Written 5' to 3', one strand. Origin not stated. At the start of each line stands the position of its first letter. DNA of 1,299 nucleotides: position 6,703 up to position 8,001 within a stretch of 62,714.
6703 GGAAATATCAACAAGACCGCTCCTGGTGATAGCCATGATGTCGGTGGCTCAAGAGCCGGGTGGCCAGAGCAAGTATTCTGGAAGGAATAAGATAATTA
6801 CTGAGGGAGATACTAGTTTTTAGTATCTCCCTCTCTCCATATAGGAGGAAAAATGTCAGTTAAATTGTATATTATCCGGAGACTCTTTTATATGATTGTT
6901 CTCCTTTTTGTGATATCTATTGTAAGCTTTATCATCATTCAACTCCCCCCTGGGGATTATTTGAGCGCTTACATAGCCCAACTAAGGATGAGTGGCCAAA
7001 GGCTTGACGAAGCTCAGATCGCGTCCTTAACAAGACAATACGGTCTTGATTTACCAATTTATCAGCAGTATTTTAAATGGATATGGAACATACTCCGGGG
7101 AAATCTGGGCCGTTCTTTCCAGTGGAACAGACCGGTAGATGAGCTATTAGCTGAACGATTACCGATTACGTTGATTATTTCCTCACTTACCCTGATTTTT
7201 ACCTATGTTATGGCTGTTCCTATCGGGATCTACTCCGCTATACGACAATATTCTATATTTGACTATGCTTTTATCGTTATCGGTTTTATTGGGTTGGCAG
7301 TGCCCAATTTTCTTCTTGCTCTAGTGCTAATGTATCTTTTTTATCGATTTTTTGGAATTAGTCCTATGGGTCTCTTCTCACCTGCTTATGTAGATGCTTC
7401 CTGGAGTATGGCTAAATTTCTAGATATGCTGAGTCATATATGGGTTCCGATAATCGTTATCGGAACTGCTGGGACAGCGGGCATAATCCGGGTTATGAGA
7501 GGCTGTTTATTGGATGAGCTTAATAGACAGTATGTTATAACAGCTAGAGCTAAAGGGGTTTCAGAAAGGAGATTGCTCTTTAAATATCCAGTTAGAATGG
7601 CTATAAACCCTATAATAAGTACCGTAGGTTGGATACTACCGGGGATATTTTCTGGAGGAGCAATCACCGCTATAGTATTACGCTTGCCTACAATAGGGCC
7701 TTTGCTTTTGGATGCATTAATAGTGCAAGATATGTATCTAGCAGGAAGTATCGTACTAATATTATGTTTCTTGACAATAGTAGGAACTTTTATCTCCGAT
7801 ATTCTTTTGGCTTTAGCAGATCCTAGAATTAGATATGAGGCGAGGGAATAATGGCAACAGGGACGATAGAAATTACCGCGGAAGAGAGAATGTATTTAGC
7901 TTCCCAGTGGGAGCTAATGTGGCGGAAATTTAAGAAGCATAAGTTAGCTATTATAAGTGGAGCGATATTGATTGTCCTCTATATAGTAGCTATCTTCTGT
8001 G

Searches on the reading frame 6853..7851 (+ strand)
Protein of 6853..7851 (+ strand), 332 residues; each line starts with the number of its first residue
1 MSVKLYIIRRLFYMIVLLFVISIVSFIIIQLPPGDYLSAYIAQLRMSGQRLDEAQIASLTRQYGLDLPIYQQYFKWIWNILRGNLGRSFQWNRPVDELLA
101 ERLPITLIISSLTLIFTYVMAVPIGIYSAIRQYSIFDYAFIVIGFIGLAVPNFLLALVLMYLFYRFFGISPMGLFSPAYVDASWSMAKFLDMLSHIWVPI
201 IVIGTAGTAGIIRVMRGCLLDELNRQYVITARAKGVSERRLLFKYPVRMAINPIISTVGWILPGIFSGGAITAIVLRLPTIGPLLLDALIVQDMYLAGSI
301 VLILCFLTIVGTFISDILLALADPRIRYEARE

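Call 34: search_protein_families(library=pfam, proteins=[window:6853-7851:+], max_evalue=0.00001)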
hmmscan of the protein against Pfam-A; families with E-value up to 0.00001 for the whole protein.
window:6853-7851:+ (332 aa): 2 families
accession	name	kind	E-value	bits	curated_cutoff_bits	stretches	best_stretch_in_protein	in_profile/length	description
PF00528.27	BPD_transp_1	-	3.6e-25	89.2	26.4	1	121-327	1-183/184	Binding-protein-dependent transport system inner membrane component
PF19300.4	BPD_transp_1_N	-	1.2e-10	42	23.8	1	6-108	4-112/114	Binding-prot-dependent transport system membrane comp, N-term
